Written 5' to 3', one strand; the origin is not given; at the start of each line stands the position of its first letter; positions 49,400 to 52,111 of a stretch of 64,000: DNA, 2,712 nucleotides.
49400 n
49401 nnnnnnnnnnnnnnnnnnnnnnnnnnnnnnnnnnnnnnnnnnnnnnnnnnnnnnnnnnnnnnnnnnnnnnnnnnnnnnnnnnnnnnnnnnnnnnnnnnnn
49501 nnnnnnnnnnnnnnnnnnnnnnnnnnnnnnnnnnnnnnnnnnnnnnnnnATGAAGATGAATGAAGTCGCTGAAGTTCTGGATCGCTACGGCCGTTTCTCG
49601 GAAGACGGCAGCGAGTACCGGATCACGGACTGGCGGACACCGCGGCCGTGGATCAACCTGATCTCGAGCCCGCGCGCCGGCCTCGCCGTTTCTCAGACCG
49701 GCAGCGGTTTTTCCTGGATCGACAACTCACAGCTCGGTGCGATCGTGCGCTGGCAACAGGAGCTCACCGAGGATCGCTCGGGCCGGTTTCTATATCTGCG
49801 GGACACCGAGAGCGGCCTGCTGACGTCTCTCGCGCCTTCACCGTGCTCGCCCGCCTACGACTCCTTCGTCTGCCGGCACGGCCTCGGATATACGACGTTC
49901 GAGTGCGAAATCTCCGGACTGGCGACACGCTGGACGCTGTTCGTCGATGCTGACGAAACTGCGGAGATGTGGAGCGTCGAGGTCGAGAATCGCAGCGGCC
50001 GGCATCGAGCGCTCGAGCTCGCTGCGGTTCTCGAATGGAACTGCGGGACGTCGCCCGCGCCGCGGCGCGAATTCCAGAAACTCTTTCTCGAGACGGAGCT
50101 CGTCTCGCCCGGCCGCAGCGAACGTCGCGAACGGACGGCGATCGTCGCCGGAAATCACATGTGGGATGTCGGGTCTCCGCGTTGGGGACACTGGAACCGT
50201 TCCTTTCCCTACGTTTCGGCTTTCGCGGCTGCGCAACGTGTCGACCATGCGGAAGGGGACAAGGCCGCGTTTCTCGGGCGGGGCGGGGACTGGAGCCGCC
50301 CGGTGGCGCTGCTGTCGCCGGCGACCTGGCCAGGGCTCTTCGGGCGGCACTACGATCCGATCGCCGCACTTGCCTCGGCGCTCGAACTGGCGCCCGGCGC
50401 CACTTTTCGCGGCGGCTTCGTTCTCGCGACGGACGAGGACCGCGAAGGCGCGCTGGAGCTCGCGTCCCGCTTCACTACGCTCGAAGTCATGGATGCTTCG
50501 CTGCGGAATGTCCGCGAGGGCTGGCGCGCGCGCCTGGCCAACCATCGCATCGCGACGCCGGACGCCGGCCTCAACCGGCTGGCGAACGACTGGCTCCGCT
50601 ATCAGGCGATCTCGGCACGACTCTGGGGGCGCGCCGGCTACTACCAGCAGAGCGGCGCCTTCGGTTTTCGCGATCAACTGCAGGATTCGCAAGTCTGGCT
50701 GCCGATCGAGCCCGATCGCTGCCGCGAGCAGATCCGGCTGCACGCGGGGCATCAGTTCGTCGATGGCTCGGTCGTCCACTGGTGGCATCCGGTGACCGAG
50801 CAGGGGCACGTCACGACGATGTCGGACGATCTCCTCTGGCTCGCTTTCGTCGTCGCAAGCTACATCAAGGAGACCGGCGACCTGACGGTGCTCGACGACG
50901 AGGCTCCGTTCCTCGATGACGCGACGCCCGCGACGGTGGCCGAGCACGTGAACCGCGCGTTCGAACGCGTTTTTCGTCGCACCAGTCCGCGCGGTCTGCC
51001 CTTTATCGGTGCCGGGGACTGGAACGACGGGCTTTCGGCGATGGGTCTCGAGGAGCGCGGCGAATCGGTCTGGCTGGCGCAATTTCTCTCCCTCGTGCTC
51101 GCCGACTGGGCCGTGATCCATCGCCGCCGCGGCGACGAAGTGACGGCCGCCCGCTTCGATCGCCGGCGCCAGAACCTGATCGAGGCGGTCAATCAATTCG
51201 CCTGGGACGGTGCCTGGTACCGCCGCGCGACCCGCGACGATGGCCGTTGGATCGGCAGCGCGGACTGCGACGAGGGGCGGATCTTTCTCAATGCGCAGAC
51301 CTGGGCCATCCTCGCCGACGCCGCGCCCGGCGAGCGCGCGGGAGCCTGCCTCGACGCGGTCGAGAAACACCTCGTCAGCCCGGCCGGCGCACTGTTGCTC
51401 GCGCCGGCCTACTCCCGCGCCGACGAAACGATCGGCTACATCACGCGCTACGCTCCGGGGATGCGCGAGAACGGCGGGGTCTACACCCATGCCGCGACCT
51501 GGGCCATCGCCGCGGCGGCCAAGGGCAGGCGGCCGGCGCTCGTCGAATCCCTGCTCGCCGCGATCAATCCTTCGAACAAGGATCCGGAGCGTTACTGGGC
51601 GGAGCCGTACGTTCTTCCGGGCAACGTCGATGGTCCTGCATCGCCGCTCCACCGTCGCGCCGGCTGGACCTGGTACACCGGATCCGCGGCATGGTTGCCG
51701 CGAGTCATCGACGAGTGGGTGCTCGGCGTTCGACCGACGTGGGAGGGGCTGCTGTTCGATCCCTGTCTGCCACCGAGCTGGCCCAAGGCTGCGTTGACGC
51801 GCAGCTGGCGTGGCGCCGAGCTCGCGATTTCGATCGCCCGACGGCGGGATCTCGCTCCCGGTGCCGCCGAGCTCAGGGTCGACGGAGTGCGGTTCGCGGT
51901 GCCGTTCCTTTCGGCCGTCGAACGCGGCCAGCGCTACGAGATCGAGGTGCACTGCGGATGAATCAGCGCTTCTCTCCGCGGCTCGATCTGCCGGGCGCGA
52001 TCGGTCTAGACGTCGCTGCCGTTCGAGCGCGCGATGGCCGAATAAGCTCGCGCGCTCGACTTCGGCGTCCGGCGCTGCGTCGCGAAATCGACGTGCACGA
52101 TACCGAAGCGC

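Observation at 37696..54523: Hybrid TonB-receptor + ABC-importer beta-glucan utilisation locus (GH144-like, GH94 phosphorylase, GH1), candidate beta-1,2-glucan/sophoro-oligosaccharide pathway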

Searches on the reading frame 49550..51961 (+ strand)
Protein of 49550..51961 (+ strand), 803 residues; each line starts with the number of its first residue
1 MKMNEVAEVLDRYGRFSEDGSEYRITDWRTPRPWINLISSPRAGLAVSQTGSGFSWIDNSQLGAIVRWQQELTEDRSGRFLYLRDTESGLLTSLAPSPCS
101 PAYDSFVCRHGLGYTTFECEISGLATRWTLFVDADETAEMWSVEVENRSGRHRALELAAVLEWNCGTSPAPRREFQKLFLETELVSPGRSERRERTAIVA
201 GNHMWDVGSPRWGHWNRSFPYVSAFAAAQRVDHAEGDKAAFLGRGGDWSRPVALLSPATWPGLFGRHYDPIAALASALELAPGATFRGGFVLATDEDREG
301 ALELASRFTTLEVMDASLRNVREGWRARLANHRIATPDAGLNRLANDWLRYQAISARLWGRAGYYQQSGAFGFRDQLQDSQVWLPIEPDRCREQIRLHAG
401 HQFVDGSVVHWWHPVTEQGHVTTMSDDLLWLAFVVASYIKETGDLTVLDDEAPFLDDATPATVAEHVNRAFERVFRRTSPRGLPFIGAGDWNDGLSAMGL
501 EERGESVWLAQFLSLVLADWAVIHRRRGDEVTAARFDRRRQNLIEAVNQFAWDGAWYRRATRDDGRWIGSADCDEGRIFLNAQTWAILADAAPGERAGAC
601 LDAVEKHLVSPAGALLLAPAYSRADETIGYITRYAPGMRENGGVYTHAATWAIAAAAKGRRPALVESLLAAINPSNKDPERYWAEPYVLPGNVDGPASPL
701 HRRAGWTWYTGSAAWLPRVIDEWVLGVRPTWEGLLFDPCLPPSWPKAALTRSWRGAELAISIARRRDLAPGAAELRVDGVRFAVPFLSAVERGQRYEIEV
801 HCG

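Call 3: search_protein_families(library=pfam, proteins=[window:49550-51961:+])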
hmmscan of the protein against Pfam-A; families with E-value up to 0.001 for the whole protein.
window:49550-51961:+ (803 aa): 2 families
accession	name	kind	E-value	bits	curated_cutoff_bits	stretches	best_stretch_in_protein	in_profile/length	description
PF17167.11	Glyco_hydro_94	-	1.8e-104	350.2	27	1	325-726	2-420/420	Glycosyl hydrolase 94 superfamily, catalytic domain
PF06165.18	GH94_b-supersand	-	7.8e-59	199.6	23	1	31-290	1-248/251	Glycosyl hydrolase 94, supersandwich domain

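Call 4: search_solved_structures(query=window:49550-51961:+, max_evalue=0.00001)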
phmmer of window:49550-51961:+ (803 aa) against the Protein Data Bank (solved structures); distinct sequences matched with E-value up to 0.00001: 20.
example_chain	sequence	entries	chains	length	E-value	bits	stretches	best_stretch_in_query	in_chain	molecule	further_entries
8rf9_A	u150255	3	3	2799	1.9e-130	439.7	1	12-769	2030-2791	Cyclic beta 1-2 glucan synthetase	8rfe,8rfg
8rf0_A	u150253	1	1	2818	2e-130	439.7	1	12-769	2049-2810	Cyclic beta-(1,2)-glucan synthase NdvB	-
8ho9_A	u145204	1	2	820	1.1e-104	354.6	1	12-802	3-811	Cellobiose phosphorylase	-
3qde_A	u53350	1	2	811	1.1e-104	354.5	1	12-802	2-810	Cellobiose phosphorylase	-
8ho7_A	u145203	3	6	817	2.6e-104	353.3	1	13-800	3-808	Cellobiose phosphorylase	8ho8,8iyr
8hob_A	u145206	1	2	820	3.4e-104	352.9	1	12-802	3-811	Cellobiose phosphorylase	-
1v7v_A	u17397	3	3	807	3.8e-93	316.4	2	421-780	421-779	chitobiose phosphorylase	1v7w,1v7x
3s4c_A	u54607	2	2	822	3.9e-92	313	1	12-780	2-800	Lactose Phosphorylase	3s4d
3rrs_A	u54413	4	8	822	2.9e-91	310.2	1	12-780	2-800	Cellobiose phosphorylase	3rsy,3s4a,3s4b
2cqs_A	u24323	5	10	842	1.7e-89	304.3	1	12-782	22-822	Cellobiose Phosphorylase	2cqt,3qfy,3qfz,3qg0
3afj_A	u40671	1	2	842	1.8e-89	304.2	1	12-782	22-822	Cellobiose Phosphorylase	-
3act_A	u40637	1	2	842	1.5e-88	301.2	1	12-782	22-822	Cellobiose Phosphorylase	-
3acs_A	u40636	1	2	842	1.7e-88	301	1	12-782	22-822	Cellobiose Phosphorylase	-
8bou_A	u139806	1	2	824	5.3e-80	272.9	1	12-785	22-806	N,N'-diacetylchitobiose phosphorylase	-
4zle_A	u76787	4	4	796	7e-68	232.8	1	267-775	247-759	Putative b-glycan phosphorylase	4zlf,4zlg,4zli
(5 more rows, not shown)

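Call 8: search_protein_families(library=ncbifam, proteins=[window:49550-51961:+])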
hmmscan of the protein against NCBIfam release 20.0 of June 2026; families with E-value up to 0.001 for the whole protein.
window:49550-51961:+ (803 aa): 0 families

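Call 33: search_solved_structures(query=window:49550-51961:+, max_evalue=10, show_alignments=2)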
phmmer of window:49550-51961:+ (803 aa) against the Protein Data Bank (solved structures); distinct sequences matched with E-value up to 10: 22.
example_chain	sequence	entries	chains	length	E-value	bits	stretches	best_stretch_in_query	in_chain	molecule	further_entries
8rf9_A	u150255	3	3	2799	1.9e-130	439.7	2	12-769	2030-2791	Cyclic beta 1-2 glucan synthetase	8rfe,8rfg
8rf0_A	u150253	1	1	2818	2e-130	439.7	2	12-769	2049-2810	Cyclic beta-(1,2)-glucan synthase NdvB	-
8ho9_A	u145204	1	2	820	1.1e-104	354.6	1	12-802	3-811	Cellobiose phosphorylase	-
3qde_A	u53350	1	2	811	1.1e-104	354.5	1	12-802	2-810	Cellobiose phosphorylase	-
8ho7_A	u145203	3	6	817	2.6e-104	353.3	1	13-800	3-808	Cellobiose phosphorylase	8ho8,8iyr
8hob_A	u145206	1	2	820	3.4e-104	352.9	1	12-802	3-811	Cellobiose phosphorylase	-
1v7v_A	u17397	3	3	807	3.8e-93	316.4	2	421-780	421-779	chitobiose phosphorylase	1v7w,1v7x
3s4c_A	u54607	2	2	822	3.9e-92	313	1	12-780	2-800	Lactose Phosphorylase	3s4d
3rrs_A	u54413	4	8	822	2.9e-91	310.2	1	12-780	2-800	Cellobiose phosphorylase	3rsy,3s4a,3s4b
2cqs_A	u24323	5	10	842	1.7e-89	304.3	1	12-782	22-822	Cellobiose Phosphorylase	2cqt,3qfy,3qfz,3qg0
3afj_A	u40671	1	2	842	1.8e-89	304.2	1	12-782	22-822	Cellobiose Phosphorylase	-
3act_A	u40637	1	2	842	1.5e-88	301.2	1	12-782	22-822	Cellobiose Phosphorylase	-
3acs_A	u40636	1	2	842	1.7e-88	301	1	12-782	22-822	Cellobiose Phosphorylase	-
8bou_A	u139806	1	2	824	5.3e-80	272.9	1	12-785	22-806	N,N'-diacetylchitobiose phosphorylase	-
4zle_A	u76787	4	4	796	7e-68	232.8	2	267-775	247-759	Putative b-glycan phosphorylase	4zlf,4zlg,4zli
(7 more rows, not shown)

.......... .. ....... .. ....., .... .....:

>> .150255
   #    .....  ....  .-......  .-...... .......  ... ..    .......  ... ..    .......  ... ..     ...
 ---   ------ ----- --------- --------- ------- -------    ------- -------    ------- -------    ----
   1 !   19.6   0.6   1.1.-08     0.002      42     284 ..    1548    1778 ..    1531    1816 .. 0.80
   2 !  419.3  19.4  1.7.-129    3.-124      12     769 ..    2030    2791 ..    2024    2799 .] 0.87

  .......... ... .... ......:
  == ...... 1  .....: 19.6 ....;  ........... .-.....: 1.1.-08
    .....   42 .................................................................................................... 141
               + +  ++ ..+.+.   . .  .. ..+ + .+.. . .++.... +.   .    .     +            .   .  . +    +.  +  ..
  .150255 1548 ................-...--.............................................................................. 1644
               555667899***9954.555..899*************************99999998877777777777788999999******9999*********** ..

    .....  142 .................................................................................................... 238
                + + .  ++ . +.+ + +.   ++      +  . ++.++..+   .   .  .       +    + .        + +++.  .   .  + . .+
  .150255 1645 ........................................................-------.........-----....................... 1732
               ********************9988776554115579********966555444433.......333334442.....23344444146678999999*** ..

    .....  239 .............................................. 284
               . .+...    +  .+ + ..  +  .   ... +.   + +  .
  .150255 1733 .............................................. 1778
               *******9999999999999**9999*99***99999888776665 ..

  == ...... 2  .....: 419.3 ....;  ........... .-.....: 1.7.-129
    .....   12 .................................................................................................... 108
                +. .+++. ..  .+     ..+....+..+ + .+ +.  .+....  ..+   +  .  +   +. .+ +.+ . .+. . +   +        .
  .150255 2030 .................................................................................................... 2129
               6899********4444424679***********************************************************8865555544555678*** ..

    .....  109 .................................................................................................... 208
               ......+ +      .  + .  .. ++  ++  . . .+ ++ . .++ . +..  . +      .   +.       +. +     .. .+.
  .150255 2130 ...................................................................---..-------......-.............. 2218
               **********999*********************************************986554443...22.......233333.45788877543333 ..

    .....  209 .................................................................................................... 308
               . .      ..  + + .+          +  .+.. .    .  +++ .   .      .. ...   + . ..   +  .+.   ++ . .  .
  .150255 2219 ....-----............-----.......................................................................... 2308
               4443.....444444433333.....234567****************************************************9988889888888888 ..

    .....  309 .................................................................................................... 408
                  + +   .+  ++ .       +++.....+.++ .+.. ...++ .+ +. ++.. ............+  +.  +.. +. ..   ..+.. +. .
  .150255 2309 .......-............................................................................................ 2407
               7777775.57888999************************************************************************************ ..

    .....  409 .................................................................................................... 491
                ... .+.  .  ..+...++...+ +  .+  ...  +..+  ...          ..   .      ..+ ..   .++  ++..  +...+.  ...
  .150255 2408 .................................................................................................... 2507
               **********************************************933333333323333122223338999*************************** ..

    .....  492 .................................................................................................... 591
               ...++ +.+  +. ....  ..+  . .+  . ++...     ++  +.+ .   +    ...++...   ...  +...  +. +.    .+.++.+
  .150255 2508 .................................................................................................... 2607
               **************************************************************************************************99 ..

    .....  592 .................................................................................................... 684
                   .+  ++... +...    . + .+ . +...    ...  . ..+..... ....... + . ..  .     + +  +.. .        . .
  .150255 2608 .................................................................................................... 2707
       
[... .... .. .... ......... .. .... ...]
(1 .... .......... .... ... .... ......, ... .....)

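Call 35: find_related_loci(query=window:49550-51961:+, collection=genome_contigs, flank=10000)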
Query window:49550-51961:+ (803 aa) in genome_contigs; peptide patterns used: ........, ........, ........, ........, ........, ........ (x = any residue, [..] = any of these).
120 stretches matched a pattern; 101 encode a relative of the query (tblastn E <= 1e-3); the best 80 are kept; 80 distinct loci.
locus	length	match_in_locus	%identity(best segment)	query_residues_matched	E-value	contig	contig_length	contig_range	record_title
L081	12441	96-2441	69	13-803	0e+0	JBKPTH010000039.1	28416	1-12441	MAG: Acidobacteriota bacterium isolate GS_EKS_MAG_00001 GS_EKS_000001098137, whole genome shotgun sequence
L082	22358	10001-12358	68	1-793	0e+0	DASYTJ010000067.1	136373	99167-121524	MAG TPA_asm: Thermoanaerobaculia bacterium isolate SMAG_U4564 k141_1583240, whole genome shotgun sequence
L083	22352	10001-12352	69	13-803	0e+0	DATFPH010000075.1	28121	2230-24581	MAG TPA_asm: Thermoanaerobaculia bacterium isolate SMAG_U9298 k141_126123, whole genome shotgun sequence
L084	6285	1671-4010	69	13-803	0e+0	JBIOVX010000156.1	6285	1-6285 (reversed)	MAG: Thermoanaerobaculia bacterium isolate MAG097 k127_3144086, whole genome shotgun sequence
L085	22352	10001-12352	69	12-803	0e+0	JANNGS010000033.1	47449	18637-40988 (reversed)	MAG: Thermoanaerobaculia bacterium isolate SOY_6_C_metabat_392 SOY_6_C_k141_4270625, whole genome shotgun sequence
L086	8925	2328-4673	69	13-803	0e+0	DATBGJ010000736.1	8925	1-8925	MAG TPA_asm: Thermoanaerobaculia bacterium isolate SMAG_U3834 k141_3927803, whole genome shotgun sequence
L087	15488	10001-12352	69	13-803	0e+0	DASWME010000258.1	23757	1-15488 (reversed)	MAG TPA_asm: Thermoanaerobaculia bacterium isolate SMAG_U3379 k141_361440, whole genome shotgun sequence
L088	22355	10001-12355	70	12-803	0e+0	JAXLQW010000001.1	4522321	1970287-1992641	MAG: Thermoanaerobaculia bacterium isolate STL-ACI13 C1.108.fa-1, whole genome shotgun sequence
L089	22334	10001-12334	69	13-798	0e+0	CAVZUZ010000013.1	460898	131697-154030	MAG: Thermoanaerobaculaceae bacterium isolate MFD06742.bin.2.42 genome assembly, contig: contig_28427, whole genome shot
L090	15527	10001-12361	67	12-802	0e+0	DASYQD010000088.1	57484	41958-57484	MAG TPA_asm: Thermoanaerobaculia bacterium isolate SMAG_U4476 k141_3093844, whole genome shotgun sequence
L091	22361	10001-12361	66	11-803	0e+0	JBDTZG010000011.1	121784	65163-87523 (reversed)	MAG: Acidobacteriota bacterium isolate cluster4_bin.160 NODE_59_length_121784_cov_18.509254, whole genome shotgun sequen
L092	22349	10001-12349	67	12-801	0e+0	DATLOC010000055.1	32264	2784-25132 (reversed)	MAG TPA_asm: Thermoanaerobaculia bacterium isolate SMAG_U13816 k141_5274898, whole genome shotgun sequence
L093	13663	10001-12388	66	2-803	0e+0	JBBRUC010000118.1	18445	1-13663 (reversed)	MAG: Thermoanaerobaculia bacterium isolate La3_concoct.109 La3_concoct.109_K_1421127_L_18445_cov_13.0166, whole genome s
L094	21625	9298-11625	67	13-800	0e+0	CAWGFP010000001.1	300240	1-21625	MAG: Thermoanaerobaculia bacterium isolate MFD05567.bin.3.524 genome assembly, contig: contig_109364, whole genome shotg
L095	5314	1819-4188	66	2-797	0e+0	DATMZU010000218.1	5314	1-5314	MAG TPA_asm: Thermoanaerobaculia bacterium isolate SMAG_U11143 k141_2891773, whole genome shotgun sequence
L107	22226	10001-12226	62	11-762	0e+0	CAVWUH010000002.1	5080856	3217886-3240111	MAG: uncultured Acidobacteriota bacterium isolate MFD07386.bin.2.1 genome assembly, contig: contig_10975, whole genome s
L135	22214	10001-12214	62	13-764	0e+0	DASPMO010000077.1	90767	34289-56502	MAG TPA_asm: Thermoanaerobaculia bacterium isolate SMAG_U12094 k141_43804, whole genome shotgun sequence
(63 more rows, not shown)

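Call 60: search_protein_families(library=pfam, proteins=[L107:6877-9990:+, L135:7145-9967:+], max_evalue=0.001)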
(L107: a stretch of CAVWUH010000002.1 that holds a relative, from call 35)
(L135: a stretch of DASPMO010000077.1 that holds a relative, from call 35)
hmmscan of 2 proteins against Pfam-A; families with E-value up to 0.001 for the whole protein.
L107:6877-9990:+ (1037 aa): 1 family
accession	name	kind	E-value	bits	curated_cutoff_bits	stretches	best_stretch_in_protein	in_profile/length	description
PF00723.27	Glyco_hydro_15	-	0.00035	20.1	22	1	616-706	35-116/427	Glycosyl hydrolases family 15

L135:7145-9967:+ (940 aa): 1 family
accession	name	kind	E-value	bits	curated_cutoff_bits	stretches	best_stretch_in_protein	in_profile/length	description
PF06202.20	GDE_C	-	0.00078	18.9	21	0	540-639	16-114/367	Amylo-alpha-1,6-glucosidase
